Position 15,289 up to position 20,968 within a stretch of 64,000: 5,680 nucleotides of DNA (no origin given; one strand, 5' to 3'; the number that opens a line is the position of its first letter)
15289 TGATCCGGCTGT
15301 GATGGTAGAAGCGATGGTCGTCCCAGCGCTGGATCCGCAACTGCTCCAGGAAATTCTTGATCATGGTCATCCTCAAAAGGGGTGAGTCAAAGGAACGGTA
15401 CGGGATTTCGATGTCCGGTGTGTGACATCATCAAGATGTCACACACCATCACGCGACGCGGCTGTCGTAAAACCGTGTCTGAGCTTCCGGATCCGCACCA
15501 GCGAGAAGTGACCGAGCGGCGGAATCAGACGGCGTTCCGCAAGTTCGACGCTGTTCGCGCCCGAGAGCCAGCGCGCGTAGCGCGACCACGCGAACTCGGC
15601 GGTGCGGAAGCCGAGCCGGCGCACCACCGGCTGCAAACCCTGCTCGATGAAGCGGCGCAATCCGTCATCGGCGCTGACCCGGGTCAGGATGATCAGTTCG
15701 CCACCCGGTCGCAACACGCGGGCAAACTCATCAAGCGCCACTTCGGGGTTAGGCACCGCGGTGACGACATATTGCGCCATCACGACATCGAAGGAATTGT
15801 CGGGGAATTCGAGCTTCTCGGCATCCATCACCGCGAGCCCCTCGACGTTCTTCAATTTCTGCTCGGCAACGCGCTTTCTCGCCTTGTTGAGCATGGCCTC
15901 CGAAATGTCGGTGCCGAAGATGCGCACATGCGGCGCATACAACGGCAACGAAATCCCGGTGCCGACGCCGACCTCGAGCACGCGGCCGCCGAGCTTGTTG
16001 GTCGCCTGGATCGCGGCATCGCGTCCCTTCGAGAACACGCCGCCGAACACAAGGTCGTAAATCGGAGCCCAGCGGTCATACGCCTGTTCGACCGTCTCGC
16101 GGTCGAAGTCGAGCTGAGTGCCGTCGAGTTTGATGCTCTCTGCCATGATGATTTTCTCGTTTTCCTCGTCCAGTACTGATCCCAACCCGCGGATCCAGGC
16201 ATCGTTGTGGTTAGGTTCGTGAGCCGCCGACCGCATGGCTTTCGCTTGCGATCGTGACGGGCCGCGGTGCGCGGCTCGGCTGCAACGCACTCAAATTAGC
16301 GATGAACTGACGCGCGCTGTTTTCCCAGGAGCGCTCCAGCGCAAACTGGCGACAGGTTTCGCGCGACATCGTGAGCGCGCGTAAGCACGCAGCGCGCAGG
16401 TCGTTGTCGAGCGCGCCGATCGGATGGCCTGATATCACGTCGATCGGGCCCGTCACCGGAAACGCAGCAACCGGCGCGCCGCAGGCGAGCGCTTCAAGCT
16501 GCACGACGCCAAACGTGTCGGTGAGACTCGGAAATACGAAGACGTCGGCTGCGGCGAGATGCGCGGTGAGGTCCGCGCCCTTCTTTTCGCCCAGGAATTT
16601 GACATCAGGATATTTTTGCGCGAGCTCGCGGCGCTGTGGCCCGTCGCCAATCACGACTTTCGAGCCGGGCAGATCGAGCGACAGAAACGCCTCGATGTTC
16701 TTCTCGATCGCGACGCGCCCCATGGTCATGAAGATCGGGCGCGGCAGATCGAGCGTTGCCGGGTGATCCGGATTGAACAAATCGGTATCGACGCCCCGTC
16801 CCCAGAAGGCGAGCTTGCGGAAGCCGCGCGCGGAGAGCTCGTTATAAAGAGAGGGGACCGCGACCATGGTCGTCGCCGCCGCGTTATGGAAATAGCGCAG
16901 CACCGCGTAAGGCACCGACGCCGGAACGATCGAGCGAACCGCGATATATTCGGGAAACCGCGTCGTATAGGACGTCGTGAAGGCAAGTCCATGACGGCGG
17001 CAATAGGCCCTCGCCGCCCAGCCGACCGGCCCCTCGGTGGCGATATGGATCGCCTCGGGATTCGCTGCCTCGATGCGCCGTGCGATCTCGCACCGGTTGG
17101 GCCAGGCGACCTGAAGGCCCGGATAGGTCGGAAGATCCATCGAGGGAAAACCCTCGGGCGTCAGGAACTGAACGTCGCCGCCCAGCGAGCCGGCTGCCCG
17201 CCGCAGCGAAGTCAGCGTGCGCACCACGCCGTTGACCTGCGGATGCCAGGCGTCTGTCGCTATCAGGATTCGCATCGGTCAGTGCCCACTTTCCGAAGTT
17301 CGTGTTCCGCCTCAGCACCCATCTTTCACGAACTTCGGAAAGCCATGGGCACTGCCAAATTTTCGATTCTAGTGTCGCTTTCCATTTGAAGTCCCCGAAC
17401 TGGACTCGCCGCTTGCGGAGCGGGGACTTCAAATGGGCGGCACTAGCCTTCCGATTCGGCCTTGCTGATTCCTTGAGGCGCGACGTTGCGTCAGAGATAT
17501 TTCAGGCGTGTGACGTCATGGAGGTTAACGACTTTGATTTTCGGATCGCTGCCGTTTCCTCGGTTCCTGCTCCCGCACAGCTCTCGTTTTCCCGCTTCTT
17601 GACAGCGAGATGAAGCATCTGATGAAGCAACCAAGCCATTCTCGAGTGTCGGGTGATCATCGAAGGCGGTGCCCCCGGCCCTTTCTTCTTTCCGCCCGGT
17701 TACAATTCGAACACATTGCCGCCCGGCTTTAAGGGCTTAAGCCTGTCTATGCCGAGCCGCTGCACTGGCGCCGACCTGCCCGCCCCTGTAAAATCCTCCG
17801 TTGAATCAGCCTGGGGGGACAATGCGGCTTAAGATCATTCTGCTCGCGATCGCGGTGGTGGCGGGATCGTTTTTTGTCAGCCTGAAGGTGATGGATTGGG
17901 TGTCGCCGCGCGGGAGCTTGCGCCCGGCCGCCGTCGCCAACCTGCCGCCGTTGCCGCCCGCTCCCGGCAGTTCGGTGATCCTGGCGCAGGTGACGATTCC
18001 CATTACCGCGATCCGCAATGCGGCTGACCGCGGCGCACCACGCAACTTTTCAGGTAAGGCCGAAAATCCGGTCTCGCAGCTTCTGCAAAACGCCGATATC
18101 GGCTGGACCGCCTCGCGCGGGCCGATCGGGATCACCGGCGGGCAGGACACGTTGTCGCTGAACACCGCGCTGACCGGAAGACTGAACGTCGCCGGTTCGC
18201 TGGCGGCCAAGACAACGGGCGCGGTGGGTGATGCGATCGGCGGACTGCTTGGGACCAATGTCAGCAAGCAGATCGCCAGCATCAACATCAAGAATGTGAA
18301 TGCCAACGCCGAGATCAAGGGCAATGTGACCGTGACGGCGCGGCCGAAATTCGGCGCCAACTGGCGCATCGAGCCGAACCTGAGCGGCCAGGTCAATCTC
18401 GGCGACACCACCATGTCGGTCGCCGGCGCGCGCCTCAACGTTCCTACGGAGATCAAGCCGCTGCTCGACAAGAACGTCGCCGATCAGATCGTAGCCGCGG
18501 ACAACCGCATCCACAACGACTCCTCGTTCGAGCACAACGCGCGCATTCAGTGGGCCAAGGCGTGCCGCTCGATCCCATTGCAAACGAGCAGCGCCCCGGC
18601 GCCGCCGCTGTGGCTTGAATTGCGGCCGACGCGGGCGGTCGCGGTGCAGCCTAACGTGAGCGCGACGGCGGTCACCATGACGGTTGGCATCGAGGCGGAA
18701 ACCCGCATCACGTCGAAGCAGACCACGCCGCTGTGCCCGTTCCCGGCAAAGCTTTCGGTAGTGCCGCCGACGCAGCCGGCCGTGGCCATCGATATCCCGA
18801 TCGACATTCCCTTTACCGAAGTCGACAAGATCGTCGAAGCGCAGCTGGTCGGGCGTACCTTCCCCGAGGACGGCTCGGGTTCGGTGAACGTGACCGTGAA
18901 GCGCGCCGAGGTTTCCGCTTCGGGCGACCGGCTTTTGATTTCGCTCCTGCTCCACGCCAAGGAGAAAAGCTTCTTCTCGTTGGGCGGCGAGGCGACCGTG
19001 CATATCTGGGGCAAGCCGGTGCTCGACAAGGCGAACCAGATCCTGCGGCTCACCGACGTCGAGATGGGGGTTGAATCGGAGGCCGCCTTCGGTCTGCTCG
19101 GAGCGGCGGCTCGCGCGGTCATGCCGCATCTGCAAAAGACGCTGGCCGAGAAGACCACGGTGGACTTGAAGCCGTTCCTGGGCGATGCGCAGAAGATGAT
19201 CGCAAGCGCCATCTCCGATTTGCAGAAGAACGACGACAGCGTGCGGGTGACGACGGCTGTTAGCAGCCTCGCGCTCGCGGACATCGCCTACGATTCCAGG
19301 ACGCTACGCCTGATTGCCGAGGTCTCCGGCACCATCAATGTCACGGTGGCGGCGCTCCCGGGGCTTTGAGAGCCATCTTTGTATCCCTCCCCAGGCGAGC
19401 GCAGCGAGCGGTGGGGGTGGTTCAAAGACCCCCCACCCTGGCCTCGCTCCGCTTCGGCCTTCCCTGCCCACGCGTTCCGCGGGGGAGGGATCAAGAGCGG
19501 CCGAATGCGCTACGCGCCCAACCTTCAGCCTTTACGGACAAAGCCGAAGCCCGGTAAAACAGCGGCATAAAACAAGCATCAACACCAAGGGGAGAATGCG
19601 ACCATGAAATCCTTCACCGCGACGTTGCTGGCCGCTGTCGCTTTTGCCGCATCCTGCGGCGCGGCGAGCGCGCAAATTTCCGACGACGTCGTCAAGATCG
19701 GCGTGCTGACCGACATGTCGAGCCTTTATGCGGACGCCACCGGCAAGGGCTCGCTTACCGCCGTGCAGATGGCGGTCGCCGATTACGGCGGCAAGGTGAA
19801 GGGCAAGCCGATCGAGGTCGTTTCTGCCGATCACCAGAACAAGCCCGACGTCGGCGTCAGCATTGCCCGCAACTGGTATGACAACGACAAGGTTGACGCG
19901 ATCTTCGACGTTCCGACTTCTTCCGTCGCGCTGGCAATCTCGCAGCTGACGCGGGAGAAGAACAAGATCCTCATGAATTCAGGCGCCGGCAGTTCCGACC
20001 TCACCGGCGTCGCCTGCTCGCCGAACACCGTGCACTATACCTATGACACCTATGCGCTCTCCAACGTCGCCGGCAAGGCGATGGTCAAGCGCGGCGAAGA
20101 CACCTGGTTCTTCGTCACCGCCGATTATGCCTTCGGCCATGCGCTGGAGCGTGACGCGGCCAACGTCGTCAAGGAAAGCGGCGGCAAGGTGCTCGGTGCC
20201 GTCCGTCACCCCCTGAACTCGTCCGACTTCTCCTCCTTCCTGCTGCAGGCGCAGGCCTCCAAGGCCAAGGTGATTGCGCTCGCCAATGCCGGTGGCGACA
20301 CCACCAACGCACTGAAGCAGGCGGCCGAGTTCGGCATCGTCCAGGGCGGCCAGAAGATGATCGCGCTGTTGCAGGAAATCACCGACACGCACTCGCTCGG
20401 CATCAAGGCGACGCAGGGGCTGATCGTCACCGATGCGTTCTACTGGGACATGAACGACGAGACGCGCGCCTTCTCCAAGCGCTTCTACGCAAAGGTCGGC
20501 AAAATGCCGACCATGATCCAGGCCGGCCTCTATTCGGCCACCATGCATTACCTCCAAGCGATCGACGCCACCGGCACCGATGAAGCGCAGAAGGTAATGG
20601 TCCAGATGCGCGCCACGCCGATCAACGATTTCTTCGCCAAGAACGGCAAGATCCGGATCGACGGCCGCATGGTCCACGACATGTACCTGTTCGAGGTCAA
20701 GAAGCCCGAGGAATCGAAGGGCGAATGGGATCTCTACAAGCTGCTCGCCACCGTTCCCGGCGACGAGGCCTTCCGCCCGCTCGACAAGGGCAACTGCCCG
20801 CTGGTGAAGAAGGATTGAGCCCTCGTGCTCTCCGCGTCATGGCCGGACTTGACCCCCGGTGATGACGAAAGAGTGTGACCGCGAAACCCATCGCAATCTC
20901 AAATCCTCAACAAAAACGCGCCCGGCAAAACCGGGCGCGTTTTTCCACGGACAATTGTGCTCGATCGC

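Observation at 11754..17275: Candidate uncharacterised membrane-lipid remodelling cluster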

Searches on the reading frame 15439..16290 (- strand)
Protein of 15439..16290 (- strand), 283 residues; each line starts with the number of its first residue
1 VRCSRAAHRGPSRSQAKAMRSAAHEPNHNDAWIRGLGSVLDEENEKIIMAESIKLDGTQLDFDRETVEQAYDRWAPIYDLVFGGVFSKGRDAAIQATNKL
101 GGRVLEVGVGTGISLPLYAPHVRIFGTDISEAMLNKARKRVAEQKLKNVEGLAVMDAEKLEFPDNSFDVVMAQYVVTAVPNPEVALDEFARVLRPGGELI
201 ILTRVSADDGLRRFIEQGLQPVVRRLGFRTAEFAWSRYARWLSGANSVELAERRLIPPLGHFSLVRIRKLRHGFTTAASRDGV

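Call 4: search_protein_families(library=pfam, proteins=[window:15439-16290:-], max_evalue=10)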
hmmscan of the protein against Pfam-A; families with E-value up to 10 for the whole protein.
window:15439-16290:- (283 aa): 24 families
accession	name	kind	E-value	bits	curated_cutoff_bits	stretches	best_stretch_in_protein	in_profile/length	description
PF08241.18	Methyltransf_11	-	1.2e-24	87.2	21.2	1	105-201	1-95/95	Methyltransferase domain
PF13649.12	Methyltransf_25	-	1e-21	77.9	27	1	104-197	1-97/97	Methyltransferase domain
PF13847.12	Methyltransf_31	-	5.3e-19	68.8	27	1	101-205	4-113/145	Methyltransferase domain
PF08242.18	Methyltransf_12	-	1.1e-16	61.7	30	1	105-199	1-98/98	Methyltransferase domain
PF01209.24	Ubie_methyltran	-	7.1e-16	58.7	20.1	1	90-203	36-153/233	ubiE/COQ5 methyltransferase family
PF13489.12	Methyltransf_23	-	5.7e-15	55.9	27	1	96-221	18-124/164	Methyltransferase domain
PF07021.18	MetW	-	2.6e-07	30.9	21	1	94-193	7-102/193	Methionine biosynthesis protein MetW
PF20922.3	Anamorsin_N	-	5.1e-05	23.5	27.1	1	134-208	21-94/163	Anamorsin, N-terminal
PF02390.23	Methyltransf_4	-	0.00031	20.7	24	1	104-174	5-80/173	Putative methyltransferase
PF03141.22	Methyltransf_29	-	0.0022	17.1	23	1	152-204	167-220/506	Putative S-adenosyl-L-methionine-dependent methyltransferase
PF05175.20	MTS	-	0.0024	18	23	1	97-202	27-139/170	Methyltransferase small domain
PF01135.25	PCMT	-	0.0035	17.6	20.3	1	101-201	74-171/210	Protein-L-isoaspartate(D-aspartate) O-methyltransferase (PCMT)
PF02353.26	CMAS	-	0.0056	16.5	27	1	99-207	61-170/273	Mycolic acid cyclopropane synthetase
PF05958.17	tRNA_U5-meth_tr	-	0.0079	15.7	23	1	92-160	193-261/357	tRNA (Uracil-5-)-methyltransferase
PF01170.24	UPF0020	-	0.0086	16.2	22.3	1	121-172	76-127/197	RMKL-like, methyltransferase domain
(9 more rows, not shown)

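Call 6: search_protein_families(library=ncbifam, proteins=[window:15439-16290:-], max_evalue=0.001)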
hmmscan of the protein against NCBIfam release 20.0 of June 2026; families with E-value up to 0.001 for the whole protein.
window:15439-16290:- (283 aa): 44 families (the best 25 are shown)
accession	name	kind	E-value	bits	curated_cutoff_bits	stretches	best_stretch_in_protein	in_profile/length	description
NF045882.1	PLipidMtase_Leg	equivalog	8.1e-46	156.4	390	1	66-230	5-172/207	phospholipid N-methyltransferase PmtA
NF043040.1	corrin_prot_MT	hypoth_equivalog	7.1e-22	77.9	180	1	67-219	11-165/216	corrinoid protein-associated methyltransferase CpaM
TIGR01934.1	MenG_MenH_UbiE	subfamily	6.5e-20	71.4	158.35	1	78-208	12-148/223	ubiquinone/menaquinone biosynthesis methyltransferase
NF001244.0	PRK00216.1-5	equivalog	6.6e-19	68.1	216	1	64-209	7-161/236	bifunctional demethylmenaquinone methyltransferase/2-methoxy-6-polyprenyl-1,4-benzoquinol methylase UbiE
NF041536.1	ArsM_DUF2284_UU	exception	8.8e-19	67.2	575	1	99-208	75-187/459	arsenite methyltransferase/DUF2284 domain selenoprotein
NF041537.1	ArsM_AhpD_UU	exception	2.9e-18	65.8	510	1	100-205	76-184/345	arsenite methyltransferase/AhpD domain selenoprotein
NF045667.1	MTase_DVU1556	equivalog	8.6e-18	64.6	155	1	96-201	18-119/213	DVU_1556 family methyltransferase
NF052510.1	methyltran_MpqE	exception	1.9e-17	63.4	335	1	71-203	12-153/234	methyl-plastoquinone biosynthesis methyltransferase MpqE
NF047649.1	MTase_UXPK_star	exception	3.1e-17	62.5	460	1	101-203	78-183/283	methyltransferase/UXPK-star double selenoprotein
NF001240.0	PRK00216.1-1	equivalog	6.2e-17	61.5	378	1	77-203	39-170/251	bifunctional demethylmenaquinone methyltransferase/2-methoxy-6-polyprenyl-1,4-benzoquinol methylase UbiE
NF001241.0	PRK00216.1-2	equivalog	3.4e-16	59.6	327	1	59-201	5-147/231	demethylmenaquinone methyltransferase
NF001242.0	PRK00216.1-3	equivalog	7.4e-16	58.3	351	1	74-203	41-177/258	bifunctional demethylmenaquinone methyltransferase/2-methoxy-6-polyprenyl-1,4-benzoquinol methylase UbiE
NF008823.0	PRK11873.1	subfamily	2.6e-15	56.6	263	1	96-202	73-182/272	arsenite methyltransferase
NF001243.0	PRK00216.1-4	equivalog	2.9e-14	53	235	1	92-203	38-153/237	demethylmenaquinone methyltransferase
TIGR02752.1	MenG_heptapren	equivalog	3.1e-13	49.8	419.85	1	89-203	33-151/231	demethylmenaquinone methyltransferase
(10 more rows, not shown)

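Call 25: search_solved_structures(query=window:15439-16146:-, max_evalue=0.00001)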
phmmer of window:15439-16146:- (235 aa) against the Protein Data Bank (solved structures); distinct sequences matched with E-value up to 0.00001: 29.
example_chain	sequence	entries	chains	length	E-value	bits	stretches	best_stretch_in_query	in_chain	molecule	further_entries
8ys9_A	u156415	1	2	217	1.2e-44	155.7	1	16-224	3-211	Phosphatidylethanolamine N-methyltransferase/phosphatidyl-N-methylethanolamine N-methyltra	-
6uak_A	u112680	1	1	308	1.3e-11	47.7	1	54-156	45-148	SAM dependent methyltransferase LahSB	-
3bus_A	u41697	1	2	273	3.6e-11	46.3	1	51-154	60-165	Methyltransferase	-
3mgg_A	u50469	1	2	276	4.8e-11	45.9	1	53-170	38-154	Methyltransferase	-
2gs9_A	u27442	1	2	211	1.4e-10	44.4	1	20-173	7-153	Hypothetical protein TT1324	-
1xxl_A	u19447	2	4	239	2e-10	43.9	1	53-163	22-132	YcgJ protein | ycgJ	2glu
6uv6_A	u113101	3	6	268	1.4e-09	41.1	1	54-157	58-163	D-glucose O-methyltransferase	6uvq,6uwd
5wp5_A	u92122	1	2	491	2.6e-09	40.2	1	36-155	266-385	Phosphomethylethanolamine N-methyltransferase 2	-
4pne_A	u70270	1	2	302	3.8e-09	39.7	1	53-158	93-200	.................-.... protein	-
3dh0_A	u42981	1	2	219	4.3e-09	39.5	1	51-154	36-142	SAM dependent methyltransferase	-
4ine_A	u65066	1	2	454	5.2e-09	39.2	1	51-154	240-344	Protein PMT-2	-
4krh_A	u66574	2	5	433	7.7e-09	38.7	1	49-154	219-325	Phosphoethanolamine N-methyltransferase 2 | Phospholethanolamine N-methyltransferase 2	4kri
1vl5_A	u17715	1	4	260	1.4e-08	37.9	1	36-158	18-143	unknown conserved protein BH2331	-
1ve3_A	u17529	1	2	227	1.8e-08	37.5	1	51-153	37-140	hypothetical protein PH0226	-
2yqz_A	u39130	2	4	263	5.4e-08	35.9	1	56-152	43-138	Hypothetical protein TTHA0223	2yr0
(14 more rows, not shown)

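Call 96: search_solved_structures(query=window:15439-16146:-, max_evalue=1e-30, show_alignments=1)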
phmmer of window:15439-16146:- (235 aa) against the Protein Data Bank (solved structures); distinct sequences matched with E-value up to 1e-30: 1.
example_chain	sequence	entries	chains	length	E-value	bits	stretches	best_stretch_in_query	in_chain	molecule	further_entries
8ys9_A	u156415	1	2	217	1.2e-44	155.7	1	16-224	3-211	Phosphatidylethanolamine N-methyltransferase/phosphatidyl-N-methylethanolamine N-methyltra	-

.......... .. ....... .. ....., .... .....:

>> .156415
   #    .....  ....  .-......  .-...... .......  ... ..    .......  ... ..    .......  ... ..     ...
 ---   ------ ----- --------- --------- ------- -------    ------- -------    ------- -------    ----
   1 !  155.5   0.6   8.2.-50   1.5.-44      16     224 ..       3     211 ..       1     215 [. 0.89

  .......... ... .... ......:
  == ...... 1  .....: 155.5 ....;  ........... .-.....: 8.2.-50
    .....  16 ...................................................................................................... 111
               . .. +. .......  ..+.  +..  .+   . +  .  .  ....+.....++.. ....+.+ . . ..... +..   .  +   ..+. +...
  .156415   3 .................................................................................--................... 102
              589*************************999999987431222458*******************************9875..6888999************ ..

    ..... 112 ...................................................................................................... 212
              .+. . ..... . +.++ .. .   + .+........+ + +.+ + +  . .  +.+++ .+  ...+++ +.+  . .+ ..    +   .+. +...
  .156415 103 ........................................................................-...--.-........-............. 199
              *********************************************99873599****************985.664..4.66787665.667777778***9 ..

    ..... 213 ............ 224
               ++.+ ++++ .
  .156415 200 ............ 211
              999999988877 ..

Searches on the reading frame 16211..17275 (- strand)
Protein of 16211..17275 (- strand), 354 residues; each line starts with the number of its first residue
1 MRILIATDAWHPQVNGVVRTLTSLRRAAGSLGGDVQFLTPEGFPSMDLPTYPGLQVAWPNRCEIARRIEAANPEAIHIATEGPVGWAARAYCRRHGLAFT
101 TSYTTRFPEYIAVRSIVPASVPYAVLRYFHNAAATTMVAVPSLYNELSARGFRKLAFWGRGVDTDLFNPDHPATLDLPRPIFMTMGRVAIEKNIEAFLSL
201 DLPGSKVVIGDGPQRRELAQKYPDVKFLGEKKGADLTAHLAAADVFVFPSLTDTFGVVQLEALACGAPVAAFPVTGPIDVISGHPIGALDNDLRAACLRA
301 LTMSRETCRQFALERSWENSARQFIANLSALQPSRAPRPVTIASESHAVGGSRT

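Call 3: search_protein_families(library=pfam, proteins=[window:16211-17275:-], max_evalue=0.01)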
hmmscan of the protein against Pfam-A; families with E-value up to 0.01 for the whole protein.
window:16211-17275:- (354 aa): 5 families
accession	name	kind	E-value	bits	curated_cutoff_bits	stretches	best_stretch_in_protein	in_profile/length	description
PF13692.12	Glyco_trans_1_4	-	1.1e-16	61.8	27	1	207-282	37-116/142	Glycosyl transferases group 1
PF00534.26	Glycos_transf_1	-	3e-14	53.4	26.4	1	178-282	14-132/172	Glycosyl transferases group 1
PF13439.12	Glyco_transf_4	-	5.3e-12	46.5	28.5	1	14-165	1-169/170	Glycosyltransferase Family 4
PF20706.3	GT4-conflict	-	6.9e-07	29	26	1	233-330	272-360/385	Family 4 Glycosyltransferase in conflict systems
PF13579.12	Glyco_trans_4_4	-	0.0065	17.3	29.7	0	18-153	4-148/158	Glycosyl transferase 4-like domain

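Call 6: search_protein_families(library=ncbifam, proteins=[window:16211-17275:-], max_evalue=0.001)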
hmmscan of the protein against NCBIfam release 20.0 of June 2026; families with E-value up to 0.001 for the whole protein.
window:16211-17275:- (354 aa): 13 families
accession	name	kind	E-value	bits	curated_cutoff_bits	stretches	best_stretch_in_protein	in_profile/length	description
NF053787.1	GlcN_PG_synth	equivalog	5.4e-13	48.5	480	1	44-274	55-293/361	N-acetylglucosaminyl phosphatidylglycerol synthase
TIGR04047.1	MSMEG_0565_glyc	hypoth_equivalog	9.1e-12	44.7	259.85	1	221-326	255-369/373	MSMEG_0565 family glycosyltransferase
TIGR03999.1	thiol_BshA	equivalog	4.1e-11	42.4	273.7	1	203-317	229-349/375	N-acetyl-alpha-D-glucosaminyl L-malate synthase BshA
NF049988.1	MGlcDAGSynMgs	equivalog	2.2e-09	37.2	400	1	184-269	218-316/398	alpha-monoglucosyldiacylglycerol synthase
TIGR03088.1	stp2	hypoth_equivalog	6.3e-09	35.3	409.05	1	207-290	233-320/374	TIGR03088 family PEP-CTERM/XrtA system glycosyltransferase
NF041876.1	EPS_EpsE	equivalog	1e-08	34.9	400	1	224-291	277-344/389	exopolysaccharide biosynthesis GT4 family glycosyltransferase EpsE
NF047684.1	TeichurnBiosyTuaC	equivalog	2e-08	33.6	550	1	181-281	221-328/391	teichuronic acid biosynthesis protein TuaC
TIGR03449.1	mycothiol_MshA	equivalog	2.5e-08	33.2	462.5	1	225-301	286-366/406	D-inositol-3-phosphate glycosyltransferase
TIGR02149.1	glgA_Coryne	subfamily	5.3e-08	32.4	302.4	1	234-289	275-330/391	glycogen synthase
NF053513.1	Gtran_IagA_BgsA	equivalog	4.5e-06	25.9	460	1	217-269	209-262/333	LTA glycolipid anchor biosynthesis glycosyltransferase, IagA/BgsA family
TIGR02472.1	sucr_P_syn_N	equivalog_domain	7.1e-06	25.1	576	1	243-298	341-396/439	sucrose-phosphate synthase, putative, glycosyltransferase domain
NF038255.1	exopoly_VpsD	equivalog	2.3e-05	23.4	300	1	224-274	264-314/381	VpsD family glycosyltransferase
TIGR02095.1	glgA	subfamily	0.00098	17.9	328.45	0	194-305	316-443/477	glycogen/starch synthase, ADP-glucose type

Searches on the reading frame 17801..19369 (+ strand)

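Call 3: search_protein_families(library=pfam, proteins=[window:17801-19369:+], max_evalue=0.01)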
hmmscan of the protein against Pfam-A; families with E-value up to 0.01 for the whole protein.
window:17801-19369:+ (522 aa): 1 family
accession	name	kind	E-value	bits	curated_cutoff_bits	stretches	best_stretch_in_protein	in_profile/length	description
PF14356.11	DUF4403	-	8.1e-92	308.5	28.3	1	57-516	2-425/425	Domain of unknown function (DUF4403)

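Call 6: search_protein_families(library=ncbifam, proteins=[window:17801-19369:+], max_evalue=0.001)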
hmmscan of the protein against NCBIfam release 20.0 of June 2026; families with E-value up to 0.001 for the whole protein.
window:17801-19369:+ (522 aa): 0 families

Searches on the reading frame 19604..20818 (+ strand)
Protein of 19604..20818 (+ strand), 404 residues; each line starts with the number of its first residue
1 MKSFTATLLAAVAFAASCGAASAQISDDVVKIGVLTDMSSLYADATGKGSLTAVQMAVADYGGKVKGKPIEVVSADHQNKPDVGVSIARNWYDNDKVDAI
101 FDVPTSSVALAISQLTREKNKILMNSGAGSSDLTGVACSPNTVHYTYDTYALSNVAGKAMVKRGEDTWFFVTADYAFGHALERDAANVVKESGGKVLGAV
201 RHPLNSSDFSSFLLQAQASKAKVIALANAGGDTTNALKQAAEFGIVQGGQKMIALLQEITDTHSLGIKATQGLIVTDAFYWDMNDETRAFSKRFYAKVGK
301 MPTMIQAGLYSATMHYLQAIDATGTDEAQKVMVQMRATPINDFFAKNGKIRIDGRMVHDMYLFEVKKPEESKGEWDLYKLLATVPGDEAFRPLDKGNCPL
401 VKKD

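Call 3: search_protein_families(library=pfam, proteins=[window:19604-20818:+], max_evalue=0.01)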
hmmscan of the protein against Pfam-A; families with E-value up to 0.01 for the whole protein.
window:19604-20818:+ (404 aa): 3 families
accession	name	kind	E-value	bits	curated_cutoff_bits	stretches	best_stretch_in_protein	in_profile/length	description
PF13458.12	Peripla_BP_6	-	1.3e-112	377.4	31.7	1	30-366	2-339/343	Periplasmic binding protein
PF13433.12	Peripla_BP_5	-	3.3e-19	69.7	27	1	30-366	1-334/363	Periplasmic binding protein domain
PF01094.35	ANF_receptor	-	2.3e-11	43.8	25.4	1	51-357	3-341/353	Receptor family ligand binding region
